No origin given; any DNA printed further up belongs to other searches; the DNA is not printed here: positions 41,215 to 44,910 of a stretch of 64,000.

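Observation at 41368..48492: PLD-nuclease-SNF2 helicase fusion paired with a PglX/DrmMI-like adenine methyltransferase: a reduced, fused DISARM/BREX-like module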

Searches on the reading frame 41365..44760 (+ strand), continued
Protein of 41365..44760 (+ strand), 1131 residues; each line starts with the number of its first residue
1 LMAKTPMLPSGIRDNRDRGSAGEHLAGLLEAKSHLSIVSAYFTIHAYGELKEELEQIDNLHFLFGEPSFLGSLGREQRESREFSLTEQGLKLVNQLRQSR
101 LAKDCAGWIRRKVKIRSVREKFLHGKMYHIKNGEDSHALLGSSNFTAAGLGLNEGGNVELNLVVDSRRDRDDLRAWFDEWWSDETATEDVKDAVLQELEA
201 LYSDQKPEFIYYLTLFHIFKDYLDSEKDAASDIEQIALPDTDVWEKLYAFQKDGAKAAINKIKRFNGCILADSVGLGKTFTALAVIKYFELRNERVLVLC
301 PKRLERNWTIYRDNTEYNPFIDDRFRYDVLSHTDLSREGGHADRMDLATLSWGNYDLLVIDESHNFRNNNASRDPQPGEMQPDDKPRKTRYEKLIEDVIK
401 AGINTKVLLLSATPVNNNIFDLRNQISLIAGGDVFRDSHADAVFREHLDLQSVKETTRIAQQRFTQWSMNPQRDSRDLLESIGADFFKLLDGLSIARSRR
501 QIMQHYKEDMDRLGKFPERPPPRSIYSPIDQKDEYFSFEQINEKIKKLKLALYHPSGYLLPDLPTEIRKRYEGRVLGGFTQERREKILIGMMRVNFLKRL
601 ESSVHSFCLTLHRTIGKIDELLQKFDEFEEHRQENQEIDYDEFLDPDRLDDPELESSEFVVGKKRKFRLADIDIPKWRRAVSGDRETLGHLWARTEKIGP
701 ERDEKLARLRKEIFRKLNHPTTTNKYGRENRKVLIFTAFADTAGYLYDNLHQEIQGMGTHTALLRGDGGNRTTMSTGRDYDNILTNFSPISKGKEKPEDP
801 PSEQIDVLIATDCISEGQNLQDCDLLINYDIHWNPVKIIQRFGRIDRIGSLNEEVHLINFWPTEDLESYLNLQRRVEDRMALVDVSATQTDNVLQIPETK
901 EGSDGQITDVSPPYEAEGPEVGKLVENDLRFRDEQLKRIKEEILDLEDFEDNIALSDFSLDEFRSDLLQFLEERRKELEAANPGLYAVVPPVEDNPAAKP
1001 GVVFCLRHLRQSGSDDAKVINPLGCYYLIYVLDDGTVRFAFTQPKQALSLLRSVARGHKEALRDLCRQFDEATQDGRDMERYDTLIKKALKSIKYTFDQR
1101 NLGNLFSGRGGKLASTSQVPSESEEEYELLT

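Call 47: search_protein_families(library=pfam, proteins=[L010:17360-18985:+, L004:13363-14751:+, L052:13314-14405:+, L066:13234-13995:+, L066:13999-15849:+, L066:15868-18852:+], max_evalue=0.001)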
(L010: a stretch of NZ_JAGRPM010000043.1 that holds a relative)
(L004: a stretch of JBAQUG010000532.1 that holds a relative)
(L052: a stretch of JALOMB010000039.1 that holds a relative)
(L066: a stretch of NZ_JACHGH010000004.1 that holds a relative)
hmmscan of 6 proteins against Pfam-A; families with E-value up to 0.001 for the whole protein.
L010:17360-18985:+ (542 aa): 4 families
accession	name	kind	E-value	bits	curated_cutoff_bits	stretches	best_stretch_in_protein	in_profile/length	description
PF02463.25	SMC_N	-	1.3e-10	41.5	40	1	33-81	2-49/220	RecF/RecN/SMC N terminal domain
PF13476.12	AAA_23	-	3.5e-06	28.2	27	1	36-77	2-40/201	AAA domain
PF13555.12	AAA_29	-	5.4e-05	23.3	27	1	35-77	3-43/61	P-loop containing region of AAA domain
PF13175.12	AAA_15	-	0.00015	21.9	32.1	1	32-81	2-48/374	AAA ATPase domain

L004:13363-14751:+ (463 aa): 17 families
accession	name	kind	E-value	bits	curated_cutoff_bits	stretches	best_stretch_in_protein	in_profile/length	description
PF04326.19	SLFN_AlbA_2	-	2.6e-19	70.3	25.3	1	3-120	1-117/118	Schlafen, AlbA_2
PF13749.12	HATPase_c_4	-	7.5e-17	61.6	26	1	272-340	1-71/89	Putative ATP-dependent DNA helicase recG C-terminal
PF13412.12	HTH_24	-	1.2e-09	38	21.9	1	403-449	2-48/48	Winged helix-turn-helix DNA-binding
PF01047.28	MarR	-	1.9e-07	31.3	24.6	1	402-451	1-50/59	MarR family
PF12802.13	MarR_2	-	2e-07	31.5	27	1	401-450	2-52/61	MarR family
PF01022.26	HTH_5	-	8e-06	26.1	22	1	422-449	19-46/47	Bacterial regulatory protein, arsR family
PF08279.18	HTH_11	-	1.3e-05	25.4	25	1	405-446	1-43/55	HTH domain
PF13463.12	HTH_27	-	1.9e-05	25.3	22.2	1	402-453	1-53/68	Winged helix DNA-binding domain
PF00196.25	GerE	-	3.1e-05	23.9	23.5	1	401-445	2-44/57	Bacterial regulatory proteins, luxR family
PF01978.25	TrmB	-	4.1e-05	23.8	25.6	1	400-451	4-55/68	Sugar-specific transcriptional regulator TrmB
PF04079.22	SMC_ScpB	-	6.8e-05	22.9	27.4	1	399-455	78-131/160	Segregation and condensation complex subunit ScpB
PF13545.12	HTH_Crp_2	-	8.8e-05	22.8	27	1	418-462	22-63/70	Crp-like helix-turn-helix domain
PF01325.25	Fe_dep_repress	-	0.0001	22.9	26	1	410-449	14-53/60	Iron dependent repressor, N-terminal DNA binding domain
PF12840.13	HTH_20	-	0.0001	22.6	27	1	408-449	8-49/51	Helix-turn-helix domain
PF01726.22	LexA_DNA_bind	-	0.00011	22.3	23.7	1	401-451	3-59/65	LexA DNA binding domain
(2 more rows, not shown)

L052:13314-14405:+ (364 aa): 2 families
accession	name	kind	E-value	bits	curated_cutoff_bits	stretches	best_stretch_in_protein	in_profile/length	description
PF06250.17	YhcG_C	-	1.3e-61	207.5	32.5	1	198-348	2-155/157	YhcG PDDEXK nuclease domain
PF17761.7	DUF1016_N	-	1e-39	136.2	32.8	1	14-176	2-137/137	DUF1016 N-terminal domain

L066:13234-13995:+ (254 aa): 1 family
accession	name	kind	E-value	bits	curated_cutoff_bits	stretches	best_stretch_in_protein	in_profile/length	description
PF14335.11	DUF4391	-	2e-45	155.9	29.9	1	9-242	1-231/232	Domain of unknown function (DUF4391)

L066:13999-15849:+ (617 aa): 1 family
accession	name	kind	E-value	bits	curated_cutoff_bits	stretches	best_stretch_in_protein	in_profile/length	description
PF01555.25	N6_N4_Mtase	-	1.4e-32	113.9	26.7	1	111-441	1-206/221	DNA methylase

L066:15868-18852:+ (995 aa): 3 families
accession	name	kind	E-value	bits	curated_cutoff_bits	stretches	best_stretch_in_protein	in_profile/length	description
PF19778.5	RE_endonuc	-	5.8e-38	129.5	23.4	1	882-986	2-106/108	Endonuclease domain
PF04851.21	ResIII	-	1.5e-13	51.4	22.5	1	64-251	7-162/164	Type III restriction enzyme, res subunit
PF00270.35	DEAD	-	3.3e-06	27.4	26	1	82-250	15-159/167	DEAD/DEAH box helicase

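Call 52: search_protein_families(library=padloc, proteins=[L066:13234-13995:+, L010:17360-18985:+, L066:9959-13222:+, L066:13999-15849:+, L066:15868-18852:+], max_evalue=0.001)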
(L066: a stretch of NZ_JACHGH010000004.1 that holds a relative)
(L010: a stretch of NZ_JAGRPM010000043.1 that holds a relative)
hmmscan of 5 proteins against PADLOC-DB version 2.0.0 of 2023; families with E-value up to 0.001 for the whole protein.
L066:13234-13995:+ (254 aa): 0 families

L010:17360-18985:+ (542 aa): 25 families
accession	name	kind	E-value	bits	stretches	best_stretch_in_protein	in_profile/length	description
PDLC04135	mad3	-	2e-12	45.3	2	308-379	270-331/374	mads_3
PDLC03859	LmuB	-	1.5e-08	32.3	1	304-385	508-594/611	-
PDLC00090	GajA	-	1.8e-07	28.3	1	32-86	2-54/659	AAA ATPase domain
PDLC00271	PtuA1|PtuA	-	1.5e-06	26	1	32-97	2-64/421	AAA ATPase domain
PDLC00311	PtuA1|PtuA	-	7.2e-06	23.2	1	31-94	1-61/455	AAA ATPase domain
PDLC00268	PtuA1|PtuA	-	1.2e-05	23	1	48-86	17-55/411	AAA ATPase domain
PDLC02979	AriA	-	1.5e-05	23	1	32-81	2-48/373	-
PDLC00278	PtuA1|PtuA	-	1.7e-05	22.3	1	32-77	2-44/436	AAA ATPase domain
PDLC02913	ATPase_I-A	-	4.1e-05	20.9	1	30-81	51-99/508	-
PDLC04886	PDC-S06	-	4.2e-05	20.6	1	33-77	2-46/727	-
PDLC00267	PtuA1|PtuA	-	0.00011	19.5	0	32-77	2-44/438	AAA ATPase domain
PDLC00061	GajA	-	0.00014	18.5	0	31-94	1-61/652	AAA ATPase domain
PDLC02730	PbeC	-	0.00016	18.6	1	32-76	2-48/651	PbeC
PDLC00299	PtuA1|PtuA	-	0.00017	18.7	0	30-81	52-100/535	AAA ATPase domain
PDLC00284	PtuA1|PtuA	-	0.00017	18.5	0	31-80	60-107/545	AAA ATPase domain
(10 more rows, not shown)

L066:9959-13222:+ (1088 aa): 38 families (the best 25 are shown)
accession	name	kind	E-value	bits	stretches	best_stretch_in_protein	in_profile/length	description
PDLC01075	C3a139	-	1.4e-141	471.8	1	26-1087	15-947/948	HKD+Snf2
PDLC02621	DrmD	-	1.4e-41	140.7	2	550-843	366-638/1040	DrmD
PDLC02623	DrmD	-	4.8e-36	121.9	3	686-867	510-660/1040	DrmD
PDLC02619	DrmD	-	1.5e-34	117.3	2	614-837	321-542/872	DrmD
PDLC02500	BrxHI|BrxHII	-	1.9e-31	107.5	2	631-840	407-584/933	BrxHI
PDLC00659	HmaA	-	1.5e-26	90.6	2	630-839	432-620/1176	SNF2 helicase / DEAD-box helicase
PDLC02572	DrmA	-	2.4e-26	90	2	550-833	363-626/1043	DrmA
PDLC02193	PLD_Helicase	-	4e-25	86.1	1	664-878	648-850/905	-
PDLC03830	ZacC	-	4.6e-25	86.4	2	353-423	233-300/1019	-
PDLC04556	PDC-M27C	-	9.3e-24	81.8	3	359-433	189-262/892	-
PDLC02843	DpdE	-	6e-23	78.7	2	278-415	179-301/1091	DpdE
PDLC02632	DrmD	-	7.3e-23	78.9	2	666-844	480-637/662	DrmD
PDLC02840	DpdE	-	2.6e-20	70.4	2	278-415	180-306/1091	DpdE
PDLC02633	DrmD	-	4.1e-20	69.4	1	667-842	485-642/839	DrmD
PDLC02504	BrxHI|BrxHII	-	1.5e-19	67.5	2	774-840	525-592/971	BrxHII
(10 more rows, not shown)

L066:13999-15849:+ (617 aa): 23 families
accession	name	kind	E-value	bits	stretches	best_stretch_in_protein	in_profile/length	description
PDLC03634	MTase_III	-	1.7e-199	662.8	1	1-617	2-621/621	Type III methyltransferase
PDLC03637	MTase_III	-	1.4e-101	338.7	2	5-246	40-271/513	Type III methyltransferase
PDLC03641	MTase_III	-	2.3e-101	338.4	1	14-510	17-515/657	Type III methyltransferase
PDLC03644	MTase_III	-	1.2e-62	210.4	1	55-450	5-385/542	Type III methyltransferase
PDLC03642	MTase_III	-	1.7e-53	180.1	1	51-449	43-400/528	Type III methyltransferase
PDLC03640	MTase_III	-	1.4e-48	163.7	2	88-241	43-201/654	Type III methyltransferase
PDLC03636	MTase_III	-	5.1e-38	129.2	2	157-245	92-180/575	Type III methyltransferase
PDLC03635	MTase_III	-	3.6e-36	123.1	1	84-432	214-552/708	Type III methyltransferase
PDLC03639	MTase_III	-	1.8e-34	117.1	2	87-237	86-220/639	Type III methyltransferase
PDLC03646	MTase_III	-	2.4e-31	106.4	1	85-470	468-850/1057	Type III methyltransferase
PDLC03643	MTase_III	-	2.4e-29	100.8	2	350-450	173-270/465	Type III methyltransferase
PDLC03354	MTase_II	-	5.9e-28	96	1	47-241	20-209/425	Type II methyltransferase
PDLC03638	MTase_III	-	5.1e-26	89.2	1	87-428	379-653/816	Type III methyltransferase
PDLC03278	MTase_II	-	2.9e-25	87.5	2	149-241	35-124/390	Type II methyltransferase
PDLC03645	MTase_III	-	3.7e-20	69.6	2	91-233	142-268/709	Type III methyltransferase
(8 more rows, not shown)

L066:15868-18852:+ (995 aa): 4 families
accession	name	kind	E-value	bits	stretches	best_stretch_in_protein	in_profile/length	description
PDLC03647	REase_III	-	0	1016.1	1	1-990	1-981/989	Type III restriction enzyme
PDLC03649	REase_III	-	3.9e-86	287.8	1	1-989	3-961/973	Type III restriction enzyme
PDLC03648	REase_III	-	2.1e-08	30.8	1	478-592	276-381/871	Type III restriction enzyme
PDLC03650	REase_III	-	1.9e-07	27.9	1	517-601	376-458/898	Type III restriction enzyme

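Call 55: find_encoding_contigs(protein=P0121, flank=3000, max_places=3)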
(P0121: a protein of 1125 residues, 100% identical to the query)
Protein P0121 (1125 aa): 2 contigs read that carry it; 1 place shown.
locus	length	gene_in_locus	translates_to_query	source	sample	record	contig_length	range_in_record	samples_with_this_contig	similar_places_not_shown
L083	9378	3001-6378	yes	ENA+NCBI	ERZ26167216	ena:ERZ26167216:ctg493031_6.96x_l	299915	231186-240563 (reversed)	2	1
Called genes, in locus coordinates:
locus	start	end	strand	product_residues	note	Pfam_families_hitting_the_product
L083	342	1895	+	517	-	-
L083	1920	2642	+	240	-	PF13414:TPR_11 (faint), PF00515:TPR_1, PF07719:TPR_2, PF13181:TPR_8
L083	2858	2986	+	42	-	-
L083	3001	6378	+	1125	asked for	PF13091:PLDc_2 (weak), PF00176:SNF2-rel_dom (weak), PF04851:ResIII (weak), PF00271:Helicase_C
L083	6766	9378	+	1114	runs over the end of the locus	PF02384:N6_Mtase (faint), PF07669:Eco57I, PF12950:TaqI_C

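Call 76: search_dna_similar(query=L066:13234-13995:+, collection=plasmids, mode=protein, max_rows=25, max_evalue=0.001)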
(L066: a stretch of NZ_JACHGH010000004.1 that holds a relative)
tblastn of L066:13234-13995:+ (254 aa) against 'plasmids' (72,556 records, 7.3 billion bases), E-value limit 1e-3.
Records with a match: 31; places in all: 31; records where one place covers at least 80% of the query: 27.
Best place of each record, by identity: <60% 31.
By first word of the organism name: Enterococcus 11; Escherichia 6; Lactococcus 3; Latilactobacillus 2; Acinetobacter 2; Desulforapulum 1; Persicobacter 1; Methylotuvimicrobium 1; Paraburkholderia 1; Acetobacter 1; and 2 more.
By predicted mobility (MOB-suite, as given by PLSDB): conjugative 14; non-mobilizable 10; mobilizable 7.
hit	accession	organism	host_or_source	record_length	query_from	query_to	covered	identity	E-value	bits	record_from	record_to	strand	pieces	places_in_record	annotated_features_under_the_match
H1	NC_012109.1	Desulforapulum autotrophicum HRM2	-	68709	3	245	96%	26.0%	2e-20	97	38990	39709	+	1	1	DUF4391 domain-containing protein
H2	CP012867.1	Persicobacter sp. JZB09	cell culture,soil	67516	7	245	94%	24.6%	2e-13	76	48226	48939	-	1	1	record has no annotation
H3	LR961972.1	Enterococcus faecalis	-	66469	12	252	95%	23.8%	6e-9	64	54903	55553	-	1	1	record has no annotation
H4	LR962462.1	Enterococcus faecalis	-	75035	12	252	95%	23.8%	6e-9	64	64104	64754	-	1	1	none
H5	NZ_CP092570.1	Enterococcus faecium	Homo sapiens,urine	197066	12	252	95%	23.8%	6e-9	64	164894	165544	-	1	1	DUF4391 domain-containing protein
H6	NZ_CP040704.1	Enterococcus faecium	Homo sapiens,cell culture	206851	12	252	95%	23.8%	6e-9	64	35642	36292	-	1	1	DUF4391 domain-containing protein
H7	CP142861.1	Enterococcus faecium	Microbe,Sikhye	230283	12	252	95%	23.8%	6e-9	64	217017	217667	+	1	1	DUF4391 domain-containing protein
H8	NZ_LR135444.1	Enterococcus faecium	-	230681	12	252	95%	23.8%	6e-9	64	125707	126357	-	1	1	DUF4391 domain-containing protein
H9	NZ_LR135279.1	Enterococcus faecium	-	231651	12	252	95%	23.8%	6e-9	64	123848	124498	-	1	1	DUF4391 domain-containing protein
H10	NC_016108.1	Methylotuvimicrobium alcaliphilum 20Z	-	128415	9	244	93%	24.3%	2e-6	56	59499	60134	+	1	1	DUF4391 domain-containing protein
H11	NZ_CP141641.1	Enterococcus casseliflavus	Moschus berezovskii,pure culure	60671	12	252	95%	23.4%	2e-8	62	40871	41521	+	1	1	DUF4391 domain-containing protein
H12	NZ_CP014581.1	Paraburkholderia phytofirmans OLGA172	-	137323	5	252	98%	22.6%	8e-15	81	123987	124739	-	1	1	DUF4391 domain-containing protein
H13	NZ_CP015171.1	Acetobacter ascendens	single cell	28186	5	240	93%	23.5%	3e-15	82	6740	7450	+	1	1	DUF4391 domain-containing protein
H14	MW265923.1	Latilactobacillus sakei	-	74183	11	252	95%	22.9%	2e-8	62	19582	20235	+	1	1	hypothetical protein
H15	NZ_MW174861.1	Latilactobacillus sakei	-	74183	11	252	95%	22.9%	2e-8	62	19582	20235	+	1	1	DUF4391 domain-containing protein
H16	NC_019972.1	Methanomethylovorans hollandica DSM 15978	-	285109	1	244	96%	22.6%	5e-16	84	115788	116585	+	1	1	DUF4391 domain-containing protein | helicase-related protein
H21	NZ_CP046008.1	Escherichia coli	swine,mixed culture,feces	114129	11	237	89%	21.9%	5e-4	49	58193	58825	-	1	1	DUF4391 domain-containing protein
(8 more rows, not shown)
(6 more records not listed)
